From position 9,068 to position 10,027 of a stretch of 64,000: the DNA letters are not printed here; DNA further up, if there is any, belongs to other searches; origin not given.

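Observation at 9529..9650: Five ~22-bp-spaced palindromic iterons inside the initiator gene (lambda O-style origin)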

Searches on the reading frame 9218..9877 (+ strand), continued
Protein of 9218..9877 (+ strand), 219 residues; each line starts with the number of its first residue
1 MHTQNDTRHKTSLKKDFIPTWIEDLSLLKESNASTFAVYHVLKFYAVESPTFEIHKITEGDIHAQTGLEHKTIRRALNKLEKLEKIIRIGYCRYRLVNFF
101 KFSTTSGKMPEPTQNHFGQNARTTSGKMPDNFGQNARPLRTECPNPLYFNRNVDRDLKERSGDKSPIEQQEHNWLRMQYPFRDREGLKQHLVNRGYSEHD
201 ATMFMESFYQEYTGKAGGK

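Call 55: find_encoding_contigs(protein=P0020, flank=10000, max_places=1)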
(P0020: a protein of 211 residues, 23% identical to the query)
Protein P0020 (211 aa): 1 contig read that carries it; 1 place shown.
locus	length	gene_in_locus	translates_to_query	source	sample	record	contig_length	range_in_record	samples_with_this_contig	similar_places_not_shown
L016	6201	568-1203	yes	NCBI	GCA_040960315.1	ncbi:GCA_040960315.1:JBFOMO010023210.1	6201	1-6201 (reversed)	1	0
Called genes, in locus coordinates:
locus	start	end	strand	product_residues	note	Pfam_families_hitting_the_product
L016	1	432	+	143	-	?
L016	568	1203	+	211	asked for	-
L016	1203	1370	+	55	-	-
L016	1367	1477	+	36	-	-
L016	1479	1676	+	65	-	-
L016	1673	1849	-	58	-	-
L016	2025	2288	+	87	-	-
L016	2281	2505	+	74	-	-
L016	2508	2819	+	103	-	-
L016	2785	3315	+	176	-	-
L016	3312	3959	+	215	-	-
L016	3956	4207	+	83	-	-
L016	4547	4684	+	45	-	-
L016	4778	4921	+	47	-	-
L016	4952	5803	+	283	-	PF18628:P2_N, PF25513:P2_C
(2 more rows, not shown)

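Call 60: search_protein_families(library=pfam, alignment_id=A3, max_evalue=1)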
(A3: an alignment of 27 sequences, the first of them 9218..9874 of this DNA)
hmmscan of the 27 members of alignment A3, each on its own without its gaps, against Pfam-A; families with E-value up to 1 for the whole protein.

A. member 1, window:9218-9874:+ (219 aa): 3 families
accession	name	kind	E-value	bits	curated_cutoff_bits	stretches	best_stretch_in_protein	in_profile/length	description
PF00392.27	GntR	-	0.023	14.8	27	1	56-88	23-56/64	Bacterial regulatory proteins, gntR family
PF08220.18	HTH_DeoR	-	0.031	14.4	21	1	70-89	28-47/57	DeoR-like helix-turn-helix domain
PF13730.12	HTH_36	-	0.1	12.9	25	1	65-83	34-52/55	Helix-turn-helix domain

B. families by the number of members that match (of 27 scanned): 17 families
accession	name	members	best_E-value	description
PF13730.12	HTH_36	10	0.00025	Helix-turn-helix domain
PF04492.19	Phage_rep_O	5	0.037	Bacteriophage replication protein O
PF24826.1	SNU71_N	2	0.0014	SNU71 N-terminal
PF00392.27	GntR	2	0.013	Bacterial regulatory proteins, gntR family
PF01355.22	HIPIP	2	0.19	High potential iron-sulfur protein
PF08220.18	HTH_DeoR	1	0.031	DeoR-like helix-turn-helix domain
PF05568.16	ASFV_J13L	1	0.049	African swine fever virus J13L protein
PF01412.23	ArfGap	1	0.053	Putative GTPase activating protein for Arf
PF12373.13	Msg2_C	1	0.087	Major surface glycoprotein 2 C terminal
PF03235.19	GmrSD_N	1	0.099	GmrSD restriction endonuclease, N-terminal domain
PF08221.17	HTH_9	1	0.15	RNA polymerase III subunit RPC82 helix-turn-helix domain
PF21982.2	RecX_HTH1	1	0.19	RecX, first three-helix domain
PF06528.17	Phage_P2_GpE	1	0.2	Phage P2 GpE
PF13412.12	HTH_24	1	0.21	Winged helix-turn-helix DNA-binding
PF03428.19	RP-C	1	0.27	Replication protein C N-terminal domain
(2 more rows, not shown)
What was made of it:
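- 9275..9517 (+): Coding region of the N-terminal winged-helix DNA-binding domain (residues ~20-100). Ten of 27 family members give sub-threshold HTH_36 hits and five give sub-threshold Phage_rep_O hits (call 60).
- On Lambda O / oriλ family: Five of 27 family members hit it, with a best E of 0.037, below the cut-off (call 60).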

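Call 64: predict_structure(alignment_id=A3)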
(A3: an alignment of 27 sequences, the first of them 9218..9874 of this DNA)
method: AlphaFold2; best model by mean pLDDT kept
length: 219 residues; sequences in the alignment: 27
mean_pLDDT: 72.3   pTM: 0.43
mean pLDDT of the five models: 72.3, 72.1, 71.2, 69.8, 69.3
residues with pLDDT >= 90: 81; 70-90: 50; 50-70: 23; < 50: 65
segments of 3 or more residues with pLDDT < 50: 1-7, 106-162
pLDDT, mean of each block of 10 residues (from residue 1): 46 69 86 95 85 84 96 97 95 87 53 41 40 37 41 43 71 89 92 91 90 61
secondary structure, 60 per line:
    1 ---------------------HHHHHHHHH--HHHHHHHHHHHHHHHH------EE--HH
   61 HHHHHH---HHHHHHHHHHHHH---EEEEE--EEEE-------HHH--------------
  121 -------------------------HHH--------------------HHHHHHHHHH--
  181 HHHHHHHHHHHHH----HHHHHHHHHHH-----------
elements in order: H22-30 H33-48 H59-66 H70-82 E86-90 E93-96 H169-178 H181-193 H198-208
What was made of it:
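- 9275..9517 (+): AlphaFold2 gives pLDDT 85-97, helices 22-30, 33-48, 59-66 and 70-82, and strands 86-90 and 93-96 (call 64).
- On Iteron-type theta replication origin: AlphaFold2 predicts a wHTH at residues 20-100 with pLDDT 85-97 (call 64).
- On Rolling-circle replicon of the PM2 P12 type: Rep is a 219-aa wHTH protein with no catalytic domain (call 64).
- wHTH, a disordered stretch at residues 106-162, and a helical domain (call 64). The region is predicted disordered (call 64).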

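Call 67: fold_search(model_id=the predicted structure, library=pdb)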
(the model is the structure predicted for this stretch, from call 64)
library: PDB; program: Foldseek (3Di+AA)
matches with E <= 10: 1581; with E <= 0.001: 0
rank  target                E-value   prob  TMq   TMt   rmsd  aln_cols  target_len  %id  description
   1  9qlj                  7.3e-03  1.00  0.25  0.27   5.3        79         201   25  Crystal Structure of a Disordered Apo-form of A. Fischeri FNR (released 2026-04-08)
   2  2zcw                  8.8e-03  1.00  0.26  0.29   5.1        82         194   18  Crystal Structure of TTHA1359, a Transcriptional Regulator, CRP/FNR family from Thermus thermophilus HB8 (released 2007-12-04)
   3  2g7u_B                1.1e-02  1.00  0.22  0.19   6.0        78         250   23  2.3 A structure of putative catechol degradative operon regulator from Rhodococcus sp. RHA1 (released 2006-04-04)
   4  9qmd                  1.1e-02  1.00  0.24  0.25   5.4        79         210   24  Crystal Structure of Dimeric Apo-L28H-FNR of A. Fischeri (released 2026-04-08)
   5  4i2o_A                1.2e-02  1.00  0.28  0.31   5.5        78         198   23  The Structure of FixK2 from Bradyrhizobium japonicum (released 2013-04-10)
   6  8yz7                  1.3e-02  1.00  0.25  0.28   5.4        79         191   18  Crystal structure of DdrI, a CRP family protein from Deinococcus radiodurans (released 2024-07-03)
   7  9qov                  1.3e-02  1.00  0.24  0.25   5.4        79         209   24  Crystal structure of [2Fe-2S]b D4A-FNR of A. fischeri (released 2026-04-08)
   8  5cvr                  1.5e-02  1.00  0.25  0.26   5.4        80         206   25  Crystal structure of FNR of A. fischeri in a partially degraded form (released 2015-12-16)
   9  5e44                  1.7e-02  0.99  0.24  0.23   5.8        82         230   24  Crystal structure of holo-FNR of A. fischeri (released 2015-12-16)
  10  9qlx                  1.9e-02  1.00  0.25  0.25   5.4        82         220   24  Crystal structure of D4A-FNR of A. fischeri with a [4Fe-4S]/[2Fe-2S] mixture (released 2026-04-08)
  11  2g7u_A                2.1e-02  1.00  0.21  0.19   6.7        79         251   22  2.3 A structure of putative catechol degradative operon regulator from Rhodococcus sp. RHA1 (released 2006-04-04)
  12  4ev0_A                2.8e-02  1.00  0.25  0.26   5.7        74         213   22  Crystal Structure of Thermus thermophilus Catabolite Activator Protein (released 2012-06-20)
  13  3qop_A                3.0e-02  1.00  0.26  0.28   5.1        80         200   22  Domain-domain flexibility leads to allostery within the camp receptor protein (CRP) (released 2012-04-04)
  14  3e97                  3.0e-02  0.99  0.25  0.24   5.2        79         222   20  Crystal structure of transcriptional regulator of Crp/Fnr family (YP_604437.1) from DEINOCOCCUS GEOTHERMALIS DSM 11300 a (released 2008-09-02)
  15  9qlt                  3.0e-02  0.99  0.24  0.26   5.4        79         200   25  Crystal Structure of Dimeric Apo-D154A-FNR of A. Fischeri (released 2026-04-08)
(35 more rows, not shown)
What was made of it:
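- PDB fold matches are generic wHTH regulators (call 67). TubR, a wHTH centromere binder, appears among the weak PDB fold matches (call 67, ranks 16 and 42).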

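Call 69: fold_search(model_id=the predicted structure, library=viral)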
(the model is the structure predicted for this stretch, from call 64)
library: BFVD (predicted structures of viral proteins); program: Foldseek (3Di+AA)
matches with E <= 10: 686; with E <= 0.001: 13
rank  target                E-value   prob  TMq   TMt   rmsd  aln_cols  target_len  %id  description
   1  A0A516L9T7            2.7e-05  1.00  0.33  0.21  16.4       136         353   18  (no name in the UniProt tables at hand)
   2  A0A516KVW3            1.2e-04  1.00  0.33  0.19  19.4       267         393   14  (no name in the UniProt tables at hand)
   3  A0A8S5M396            1.8e-04  1.00  0.34  0.32  14.8       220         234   19  Replication initiator protein [Siphoviridae sp. ctOVO10]
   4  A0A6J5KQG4            1.8e-04  1.00  0.31  0.22  25.7       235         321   15  Helix-turn-helix domain containing protein [uncultured Caudovirales phage]
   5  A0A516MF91            5.0e-04  0.99  0.27  0.23  23.2       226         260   16  (no name in the UniProt tables at hand)
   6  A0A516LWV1            5.4e-04  1.00  0.29  0.30  24.5       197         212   12  (no name in the UniProt tables at hand)
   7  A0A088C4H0            5.7e-04  1.00  0.34  0.34  21.9       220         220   14  (no name in the UniProt tables at hand)
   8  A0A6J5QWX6            6.0e-04  1.00  0.34  0.44  20.5       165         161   21  Helix-turn-helix domain containing protein [uncultured Caudovirales phage]
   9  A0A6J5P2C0            6.8e-04  1.00  0.32  0.31  24.9       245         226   13  HTH marR-type domain-containing protein [uncultured Caudovirales phage]
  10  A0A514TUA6            7.3e-04  0.99  0.26  0.23  23.1       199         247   12  Phage conserved hypothetical protein C-terminal domain-containing protein [Aeromonas phage 4_D05]
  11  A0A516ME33            7.7e-04  1.00  0.31  0.22  20.4       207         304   14  (no name in the UniProt tables at hand)
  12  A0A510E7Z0            8.7e-04  0.98  0.28  0.21  26.6       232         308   13  (no name in the UniProt tables at hand)
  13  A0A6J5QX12            9.8e-04  1.00  0.36  0.59   6.5       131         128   16  Helix-turn-helix domain containing protein [uncultured Caudovirales phage]
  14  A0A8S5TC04            1.1e-03  1.00  0.33  0.32  14.3       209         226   14  Replisome organizer [Siphoviridae sp. ctVDC13]
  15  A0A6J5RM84            1.2e-03  1.00  0.32  0.40  25.2       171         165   15  Helix-turn-helix domain containing protein [uncultured Caudovirales phage]
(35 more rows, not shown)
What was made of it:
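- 9218..9877 (+): Initiator (Rep) gene, 219 aa. It is the first gene of the prophage and contains the origin. BFVD fold matches are phage replication initiators and replisome organizers, best E = 2.7e-5 (call 69).
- BFVD matches to phage replication initiators and replisome organizers (call 69). The best viral fold matches are replication initiators (call 69).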

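Call 78: list_cluster_members(proteins=[P0001, P0021, P0020, P0023])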
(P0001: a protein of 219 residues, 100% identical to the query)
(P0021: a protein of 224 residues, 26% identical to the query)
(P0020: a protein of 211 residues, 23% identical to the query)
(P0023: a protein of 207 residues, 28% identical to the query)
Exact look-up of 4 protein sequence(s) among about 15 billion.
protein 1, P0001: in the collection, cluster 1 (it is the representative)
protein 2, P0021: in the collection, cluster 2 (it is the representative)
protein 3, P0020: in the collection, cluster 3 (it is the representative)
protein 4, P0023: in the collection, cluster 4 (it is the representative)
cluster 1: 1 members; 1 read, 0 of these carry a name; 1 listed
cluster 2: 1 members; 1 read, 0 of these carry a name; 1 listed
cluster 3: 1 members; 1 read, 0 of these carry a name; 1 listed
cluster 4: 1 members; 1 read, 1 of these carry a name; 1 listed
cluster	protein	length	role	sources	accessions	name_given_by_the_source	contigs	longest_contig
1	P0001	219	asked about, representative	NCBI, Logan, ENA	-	-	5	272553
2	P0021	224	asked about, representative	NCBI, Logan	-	-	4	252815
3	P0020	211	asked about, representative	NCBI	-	-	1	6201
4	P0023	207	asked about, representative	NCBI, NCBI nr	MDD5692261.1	MAG: hypothetical protein PHP10_03685 [Candidatus Omnitrophica bacterium] | hypothetical protein [Candidatus Omnitrophota bacterium]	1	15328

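Call 79: find_related_loci(query=window:9218-9874:+, collection=genome_contigs, flank=3000)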
Query window:9218-9874:+ (219 aa) in genome_contigs; peptide patterns used: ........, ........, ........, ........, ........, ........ (x = any residue, [..] = any of these).
253 stretches matched a pattern, but none encodes a relative of the query by tblastn (E <= 1e-3).
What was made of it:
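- Tried and rejected: With the window Rep in genome contigs it gave nothing (call 79). The organism of the window itself was not identified (calls 78, 79).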

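Call 81: find_related_loci(query=A4, collection=genome_contigs, flank=2500)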
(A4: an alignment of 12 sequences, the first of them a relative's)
Query A4 (211 aa) in genome_contigs; peptide patterns used: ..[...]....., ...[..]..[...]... (x = any residue, [..] = any of these).
41 stretches matched a pattern; 4 encode a relative of the query (tblastn E <= 1e-3); 4 distinct loci.
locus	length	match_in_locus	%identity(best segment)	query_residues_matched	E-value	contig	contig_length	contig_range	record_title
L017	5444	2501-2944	65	1-148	5e-58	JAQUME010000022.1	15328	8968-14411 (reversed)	MAG: Candidatus Omnitrophota bacterium isolate STD1_147 NODE_9463_length_15328_cov_8.940267_Sandtown_D1, whole genome sh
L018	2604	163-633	50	1-154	2e-44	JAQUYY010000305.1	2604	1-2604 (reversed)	MAG: Candidatus Gastranaerophilales bacterium isolate STD2_248 NODE_211797_length_2604_cov_2.870811_Sandtown_D2, whole g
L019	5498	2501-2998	46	1-162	2e-40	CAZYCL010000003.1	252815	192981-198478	MAG TPA_asm: uncultured Planctomycetales bacterium isolate binchicken_co44_116 genome assembly, contig: NODE_35_length_2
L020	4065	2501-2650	56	1-50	2e-14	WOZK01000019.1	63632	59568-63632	MAG: Candidatus Omnitrophota bacterium isolate WOFB22 NODE_151_length_63632_cov_53.429794, whole genome shotgun sequence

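Call 88: find_encoding_contigs(protein=P0013, flank=8000, max_places=1)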
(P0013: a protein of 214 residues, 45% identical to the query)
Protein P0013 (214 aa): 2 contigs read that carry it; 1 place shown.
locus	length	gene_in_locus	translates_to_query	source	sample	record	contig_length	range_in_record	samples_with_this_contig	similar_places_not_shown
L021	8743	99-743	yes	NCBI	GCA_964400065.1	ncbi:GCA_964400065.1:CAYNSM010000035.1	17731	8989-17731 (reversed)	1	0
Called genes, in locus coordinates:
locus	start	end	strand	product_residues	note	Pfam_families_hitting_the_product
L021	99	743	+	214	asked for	-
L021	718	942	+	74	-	-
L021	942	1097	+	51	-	-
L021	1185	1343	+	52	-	-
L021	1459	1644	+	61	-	-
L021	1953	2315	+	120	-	-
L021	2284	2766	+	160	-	-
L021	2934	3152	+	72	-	-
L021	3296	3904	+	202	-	-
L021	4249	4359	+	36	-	-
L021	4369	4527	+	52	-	-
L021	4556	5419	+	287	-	PF18628:P2_N, PF25513:P2_C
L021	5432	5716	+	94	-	-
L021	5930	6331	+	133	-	-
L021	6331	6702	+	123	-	-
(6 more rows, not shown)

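Call 95: search_solved_structures(query=A3, max_evalue=1)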
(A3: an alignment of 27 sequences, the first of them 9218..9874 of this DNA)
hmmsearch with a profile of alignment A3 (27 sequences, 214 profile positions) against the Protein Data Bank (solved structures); distinct sequences matched with E-value up to 1: 3.
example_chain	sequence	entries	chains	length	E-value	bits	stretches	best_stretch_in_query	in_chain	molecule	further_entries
1ft9_A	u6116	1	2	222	0.016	18.6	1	53-95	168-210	CARBON MONOXIDE OXIDATION SYSTEM TRANSCRIPTION REGULATOR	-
8cwy_A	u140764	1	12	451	0.38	14.1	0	169-208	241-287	T32-15-1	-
8cws_A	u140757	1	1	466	0.54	13.6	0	182-208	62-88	F4132-2 Chain A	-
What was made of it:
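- Tried and rejected: The full-family profile has no solved relative (call 95).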

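Call 107: find_encoding_contigs(protein=P0009, flank=6000, max_places=1)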
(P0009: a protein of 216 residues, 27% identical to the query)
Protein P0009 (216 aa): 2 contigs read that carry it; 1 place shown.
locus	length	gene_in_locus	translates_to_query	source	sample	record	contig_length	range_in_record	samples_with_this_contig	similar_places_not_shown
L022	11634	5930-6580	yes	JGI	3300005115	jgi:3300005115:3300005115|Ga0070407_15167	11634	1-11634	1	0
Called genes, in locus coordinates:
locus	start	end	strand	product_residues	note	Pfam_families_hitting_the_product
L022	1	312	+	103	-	?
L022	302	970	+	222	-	-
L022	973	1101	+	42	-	-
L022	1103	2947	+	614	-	PF12708:Pect-lyase_RHGA_epim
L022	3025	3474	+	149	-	-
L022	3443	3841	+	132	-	-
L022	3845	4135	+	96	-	-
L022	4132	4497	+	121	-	-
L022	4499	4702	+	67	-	-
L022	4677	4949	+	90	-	-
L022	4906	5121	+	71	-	-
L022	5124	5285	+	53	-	-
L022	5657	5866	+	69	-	PF02796:HTH_7 (faint), PF12728:HTH_17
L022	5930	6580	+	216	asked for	-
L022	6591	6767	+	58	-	-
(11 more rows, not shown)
